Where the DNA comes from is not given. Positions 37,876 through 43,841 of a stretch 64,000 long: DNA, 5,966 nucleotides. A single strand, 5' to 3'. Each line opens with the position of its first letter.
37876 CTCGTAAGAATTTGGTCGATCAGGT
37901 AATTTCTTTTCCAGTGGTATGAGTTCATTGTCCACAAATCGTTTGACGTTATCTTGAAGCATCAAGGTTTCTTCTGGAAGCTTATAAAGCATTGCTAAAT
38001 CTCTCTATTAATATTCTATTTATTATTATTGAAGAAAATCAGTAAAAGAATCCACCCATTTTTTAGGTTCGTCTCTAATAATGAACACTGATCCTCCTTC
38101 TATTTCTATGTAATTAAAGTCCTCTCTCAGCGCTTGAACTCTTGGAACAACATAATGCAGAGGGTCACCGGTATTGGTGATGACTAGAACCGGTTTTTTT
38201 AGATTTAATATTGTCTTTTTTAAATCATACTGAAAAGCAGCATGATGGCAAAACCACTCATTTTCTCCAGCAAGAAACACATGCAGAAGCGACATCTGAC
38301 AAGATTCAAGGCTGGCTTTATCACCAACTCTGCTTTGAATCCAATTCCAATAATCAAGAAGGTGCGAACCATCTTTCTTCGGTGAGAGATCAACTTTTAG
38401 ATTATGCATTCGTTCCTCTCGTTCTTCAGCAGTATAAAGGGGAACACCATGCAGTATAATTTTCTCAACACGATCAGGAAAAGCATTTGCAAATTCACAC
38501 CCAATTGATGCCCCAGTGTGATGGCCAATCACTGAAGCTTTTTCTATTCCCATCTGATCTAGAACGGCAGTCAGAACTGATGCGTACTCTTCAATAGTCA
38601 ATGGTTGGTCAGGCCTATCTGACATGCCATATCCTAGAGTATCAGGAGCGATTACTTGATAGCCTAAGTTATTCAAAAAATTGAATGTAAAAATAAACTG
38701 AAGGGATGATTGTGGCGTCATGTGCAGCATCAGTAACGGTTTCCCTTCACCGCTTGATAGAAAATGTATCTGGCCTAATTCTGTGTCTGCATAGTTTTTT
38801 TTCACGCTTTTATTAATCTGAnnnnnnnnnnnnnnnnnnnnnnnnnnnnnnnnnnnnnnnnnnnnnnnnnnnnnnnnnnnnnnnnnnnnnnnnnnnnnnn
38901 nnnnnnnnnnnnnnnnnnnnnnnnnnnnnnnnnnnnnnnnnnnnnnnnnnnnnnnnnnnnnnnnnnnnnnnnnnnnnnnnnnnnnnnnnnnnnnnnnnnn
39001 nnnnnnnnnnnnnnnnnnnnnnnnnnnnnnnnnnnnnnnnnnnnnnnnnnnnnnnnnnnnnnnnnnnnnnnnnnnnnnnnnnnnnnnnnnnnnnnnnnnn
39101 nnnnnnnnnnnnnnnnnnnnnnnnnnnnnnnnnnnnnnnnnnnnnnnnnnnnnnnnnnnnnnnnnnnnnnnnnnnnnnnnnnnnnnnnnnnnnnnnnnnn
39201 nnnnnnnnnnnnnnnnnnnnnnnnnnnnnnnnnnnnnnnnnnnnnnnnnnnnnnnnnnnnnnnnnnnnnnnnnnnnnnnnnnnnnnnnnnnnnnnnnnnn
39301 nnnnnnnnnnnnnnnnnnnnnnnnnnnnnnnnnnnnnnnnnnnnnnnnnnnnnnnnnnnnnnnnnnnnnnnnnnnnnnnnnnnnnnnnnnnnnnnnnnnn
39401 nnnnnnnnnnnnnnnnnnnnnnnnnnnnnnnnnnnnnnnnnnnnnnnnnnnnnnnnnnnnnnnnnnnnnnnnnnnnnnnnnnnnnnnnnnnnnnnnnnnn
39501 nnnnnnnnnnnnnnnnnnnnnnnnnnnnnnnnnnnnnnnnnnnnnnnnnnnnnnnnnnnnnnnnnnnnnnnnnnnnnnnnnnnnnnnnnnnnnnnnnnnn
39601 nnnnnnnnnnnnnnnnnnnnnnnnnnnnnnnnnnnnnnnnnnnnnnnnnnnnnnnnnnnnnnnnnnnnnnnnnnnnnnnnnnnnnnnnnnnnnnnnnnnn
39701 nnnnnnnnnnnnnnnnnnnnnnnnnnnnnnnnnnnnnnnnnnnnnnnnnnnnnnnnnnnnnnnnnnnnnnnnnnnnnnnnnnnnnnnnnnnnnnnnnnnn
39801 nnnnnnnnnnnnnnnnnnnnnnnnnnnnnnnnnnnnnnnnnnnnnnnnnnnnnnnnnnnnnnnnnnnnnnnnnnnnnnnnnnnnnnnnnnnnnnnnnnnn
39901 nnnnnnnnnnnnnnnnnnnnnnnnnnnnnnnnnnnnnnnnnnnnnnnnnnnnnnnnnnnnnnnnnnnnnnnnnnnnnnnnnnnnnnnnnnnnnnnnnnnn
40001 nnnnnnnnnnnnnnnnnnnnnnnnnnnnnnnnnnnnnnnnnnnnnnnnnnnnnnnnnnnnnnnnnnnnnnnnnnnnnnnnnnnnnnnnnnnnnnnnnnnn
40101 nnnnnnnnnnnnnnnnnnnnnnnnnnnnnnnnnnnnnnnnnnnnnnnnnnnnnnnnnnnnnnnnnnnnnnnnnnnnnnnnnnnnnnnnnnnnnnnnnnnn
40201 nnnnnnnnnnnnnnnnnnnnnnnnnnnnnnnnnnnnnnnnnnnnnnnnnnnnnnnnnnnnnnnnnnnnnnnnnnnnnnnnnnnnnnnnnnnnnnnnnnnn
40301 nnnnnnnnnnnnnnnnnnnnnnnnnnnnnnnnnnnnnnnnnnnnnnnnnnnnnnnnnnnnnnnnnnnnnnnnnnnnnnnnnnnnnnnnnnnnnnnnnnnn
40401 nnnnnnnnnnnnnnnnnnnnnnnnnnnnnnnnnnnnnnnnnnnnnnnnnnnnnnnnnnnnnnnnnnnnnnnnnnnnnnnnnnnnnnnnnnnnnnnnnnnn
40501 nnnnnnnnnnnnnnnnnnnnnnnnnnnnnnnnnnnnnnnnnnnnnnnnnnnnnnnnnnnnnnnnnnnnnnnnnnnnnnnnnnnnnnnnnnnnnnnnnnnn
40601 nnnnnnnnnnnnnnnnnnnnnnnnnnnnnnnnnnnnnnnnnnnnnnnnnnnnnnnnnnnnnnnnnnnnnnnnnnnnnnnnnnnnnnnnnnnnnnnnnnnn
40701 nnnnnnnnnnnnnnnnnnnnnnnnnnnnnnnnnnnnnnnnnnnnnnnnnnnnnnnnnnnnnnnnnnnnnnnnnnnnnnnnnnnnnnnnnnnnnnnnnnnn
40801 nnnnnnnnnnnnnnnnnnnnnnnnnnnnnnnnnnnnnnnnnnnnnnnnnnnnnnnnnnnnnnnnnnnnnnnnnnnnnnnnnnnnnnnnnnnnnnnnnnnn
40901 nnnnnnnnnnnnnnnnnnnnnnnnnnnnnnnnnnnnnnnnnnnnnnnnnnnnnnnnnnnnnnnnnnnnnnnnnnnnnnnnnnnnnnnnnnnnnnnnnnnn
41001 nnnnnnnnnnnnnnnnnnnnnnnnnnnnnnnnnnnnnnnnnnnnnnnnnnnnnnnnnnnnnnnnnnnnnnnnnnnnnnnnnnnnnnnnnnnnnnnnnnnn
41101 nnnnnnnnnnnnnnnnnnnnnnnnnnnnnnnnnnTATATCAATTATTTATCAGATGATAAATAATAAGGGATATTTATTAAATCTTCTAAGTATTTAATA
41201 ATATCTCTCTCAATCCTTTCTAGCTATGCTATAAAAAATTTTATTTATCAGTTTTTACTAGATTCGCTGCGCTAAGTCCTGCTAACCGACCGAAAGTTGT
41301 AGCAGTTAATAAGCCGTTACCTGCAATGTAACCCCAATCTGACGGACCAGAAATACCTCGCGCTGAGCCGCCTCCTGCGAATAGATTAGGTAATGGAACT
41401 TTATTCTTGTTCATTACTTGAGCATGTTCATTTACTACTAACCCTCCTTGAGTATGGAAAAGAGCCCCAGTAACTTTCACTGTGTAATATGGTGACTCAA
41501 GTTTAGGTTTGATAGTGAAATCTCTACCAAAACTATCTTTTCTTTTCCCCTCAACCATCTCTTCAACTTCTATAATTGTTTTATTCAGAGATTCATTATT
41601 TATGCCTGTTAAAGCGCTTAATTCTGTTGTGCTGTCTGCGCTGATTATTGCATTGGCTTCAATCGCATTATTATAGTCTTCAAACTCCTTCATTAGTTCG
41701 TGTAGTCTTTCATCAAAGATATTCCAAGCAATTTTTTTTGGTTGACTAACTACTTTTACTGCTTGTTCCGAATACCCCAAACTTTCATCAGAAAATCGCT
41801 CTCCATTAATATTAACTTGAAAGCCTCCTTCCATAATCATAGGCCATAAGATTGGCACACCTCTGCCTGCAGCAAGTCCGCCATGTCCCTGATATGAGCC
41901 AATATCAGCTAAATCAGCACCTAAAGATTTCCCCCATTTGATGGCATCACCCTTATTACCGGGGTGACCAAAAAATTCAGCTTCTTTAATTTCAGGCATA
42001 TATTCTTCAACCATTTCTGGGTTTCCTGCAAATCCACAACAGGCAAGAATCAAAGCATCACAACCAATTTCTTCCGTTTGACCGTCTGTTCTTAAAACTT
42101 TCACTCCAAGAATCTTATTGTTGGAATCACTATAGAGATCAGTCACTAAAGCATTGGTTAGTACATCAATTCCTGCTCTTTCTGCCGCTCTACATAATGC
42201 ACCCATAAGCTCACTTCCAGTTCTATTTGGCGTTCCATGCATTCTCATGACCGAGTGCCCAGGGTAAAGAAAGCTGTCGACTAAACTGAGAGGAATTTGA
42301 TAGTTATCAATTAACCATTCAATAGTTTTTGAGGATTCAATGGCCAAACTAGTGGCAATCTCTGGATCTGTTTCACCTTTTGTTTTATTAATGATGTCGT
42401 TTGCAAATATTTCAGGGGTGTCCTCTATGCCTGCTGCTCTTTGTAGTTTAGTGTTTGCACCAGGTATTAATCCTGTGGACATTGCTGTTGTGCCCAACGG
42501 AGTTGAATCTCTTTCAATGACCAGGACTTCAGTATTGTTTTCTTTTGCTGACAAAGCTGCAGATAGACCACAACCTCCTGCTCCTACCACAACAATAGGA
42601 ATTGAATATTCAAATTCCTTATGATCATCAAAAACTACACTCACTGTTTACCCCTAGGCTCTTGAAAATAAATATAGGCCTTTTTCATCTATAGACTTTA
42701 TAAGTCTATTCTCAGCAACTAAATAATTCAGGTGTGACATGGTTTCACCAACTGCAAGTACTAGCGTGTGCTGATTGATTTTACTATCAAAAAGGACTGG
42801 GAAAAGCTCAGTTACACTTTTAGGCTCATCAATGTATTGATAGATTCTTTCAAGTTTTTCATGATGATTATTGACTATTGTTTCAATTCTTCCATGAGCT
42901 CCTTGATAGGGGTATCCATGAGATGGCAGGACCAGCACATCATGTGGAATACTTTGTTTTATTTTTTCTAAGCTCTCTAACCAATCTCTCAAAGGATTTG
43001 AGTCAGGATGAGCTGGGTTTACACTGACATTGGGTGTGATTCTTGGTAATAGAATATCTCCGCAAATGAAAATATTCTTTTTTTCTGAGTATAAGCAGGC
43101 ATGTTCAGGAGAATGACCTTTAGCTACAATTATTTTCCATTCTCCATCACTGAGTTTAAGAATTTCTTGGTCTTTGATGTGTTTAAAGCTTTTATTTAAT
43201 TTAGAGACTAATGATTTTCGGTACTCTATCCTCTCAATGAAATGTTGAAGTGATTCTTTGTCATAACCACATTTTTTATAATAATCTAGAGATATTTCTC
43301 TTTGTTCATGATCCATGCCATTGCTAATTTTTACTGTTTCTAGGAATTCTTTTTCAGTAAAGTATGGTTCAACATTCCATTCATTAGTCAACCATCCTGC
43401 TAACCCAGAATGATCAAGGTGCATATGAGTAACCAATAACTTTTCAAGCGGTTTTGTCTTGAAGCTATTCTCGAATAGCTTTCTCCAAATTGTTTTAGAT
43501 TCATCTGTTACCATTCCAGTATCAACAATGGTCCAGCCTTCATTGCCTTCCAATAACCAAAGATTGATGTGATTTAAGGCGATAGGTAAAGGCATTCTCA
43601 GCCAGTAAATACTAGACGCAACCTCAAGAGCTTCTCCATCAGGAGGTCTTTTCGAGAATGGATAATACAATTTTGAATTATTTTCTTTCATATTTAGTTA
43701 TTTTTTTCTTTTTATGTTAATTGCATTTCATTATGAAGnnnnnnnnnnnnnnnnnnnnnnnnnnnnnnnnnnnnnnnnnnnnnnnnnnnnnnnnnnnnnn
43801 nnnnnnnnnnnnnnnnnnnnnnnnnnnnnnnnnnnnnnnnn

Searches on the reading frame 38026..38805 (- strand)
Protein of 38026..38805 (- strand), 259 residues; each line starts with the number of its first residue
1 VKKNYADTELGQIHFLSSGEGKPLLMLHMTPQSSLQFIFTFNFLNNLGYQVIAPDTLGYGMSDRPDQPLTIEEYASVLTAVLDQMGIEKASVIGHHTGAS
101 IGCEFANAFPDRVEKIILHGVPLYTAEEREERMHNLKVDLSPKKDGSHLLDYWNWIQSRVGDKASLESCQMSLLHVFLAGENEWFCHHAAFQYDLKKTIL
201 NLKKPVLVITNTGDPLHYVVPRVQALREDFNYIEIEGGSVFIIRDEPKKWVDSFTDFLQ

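Call 20: search_protein_families(library=pfam, max_evalue=0.00001, proteins=[window:38026-38805:-])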
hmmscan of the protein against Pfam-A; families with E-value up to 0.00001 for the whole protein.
window:38026-38805:- (259 aa): 3 families
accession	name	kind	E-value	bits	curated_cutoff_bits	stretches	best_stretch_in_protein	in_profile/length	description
PF00561.26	Abhydrolase_1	-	1.4e-16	61.3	25.8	1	22-137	1-128/245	alpha/beta hydrolase fold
PF12697.13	Abhydrolase_6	-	5.9e-07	30.8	26.3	1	42-251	21-215/217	Alpha/beta hydrolase family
PF03096.20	Ndr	-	3.9e-06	26.2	23.3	0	67-125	78-136/283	Ndr family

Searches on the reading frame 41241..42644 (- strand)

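Call 20: search_protein_families(library=pfam, max_evalue=0.00001, proteins=[window:41241-42644:-])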
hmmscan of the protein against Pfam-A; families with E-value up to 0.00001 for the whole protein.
window:41241-42644:- (467 aa): 5 families
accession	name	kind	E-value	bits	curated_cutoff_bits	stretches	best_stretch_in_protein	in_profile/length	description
PF00890.30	FAD_binding_2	-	4.2e-47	161.7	20.4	1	17-432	2-403/414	FAD binding domain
PF01266.30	DAO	-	4.3e-14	53.2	27.9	1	17-123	2-86/353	FAD dependent oxidoreductase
PF07992.20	Pyr_redox_2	-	1.5e-10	41.5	26.1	0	17-70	3-56/291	Pyridine nucleotide-disulphide oxidoreductase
PF03486.20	HI0933_like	-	1.5e-07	31.5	50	0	17-50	3-36/244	HI0933-like protein Rossmann domain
PF12831.13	FAD_oxidored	-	2.5e-06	27.5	27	1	17-199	2-141/416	FAD dependent oxidoreductase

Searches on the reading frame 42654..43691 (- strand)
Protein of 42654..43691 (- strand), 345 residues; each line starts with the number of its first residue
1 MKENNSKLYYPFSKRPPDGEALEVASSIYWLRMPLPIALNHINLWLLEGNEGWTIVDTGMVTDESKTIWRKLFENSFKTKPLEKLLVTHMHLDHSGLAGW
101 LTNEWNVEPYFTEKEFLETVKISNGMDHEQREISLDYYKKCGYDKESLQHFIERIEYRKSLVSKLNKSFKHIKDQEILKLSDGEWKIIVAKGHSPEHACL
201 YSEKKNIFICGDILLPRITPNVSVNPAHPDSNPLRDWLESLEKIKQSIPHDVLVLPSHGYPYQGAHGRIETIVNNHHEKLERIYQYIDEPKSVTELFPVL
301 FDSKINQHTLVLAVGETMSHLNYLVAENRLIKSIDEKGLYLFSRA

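Call 20: search_protein_families(library=pfam, max_evalue=0.00001, proteins=[window:42654-43691:-])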
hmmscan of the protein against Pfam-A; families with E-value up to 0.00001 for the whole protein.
window:42654-43691:- (345 aa): 2 families
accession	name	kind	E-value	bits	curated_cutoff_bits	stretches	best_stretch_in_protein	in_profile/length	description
PF00753.33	Lactamase_B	-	4.3e-23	82.7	22.7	1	42-246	6-186/196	Metallo-beta-lactamase superfamily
PF21221.3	B_lactamase-like_C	-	1.4e-10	41.1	27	1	288-330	4-46/46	Metallo-beta-lactamase-like, C-terminal domain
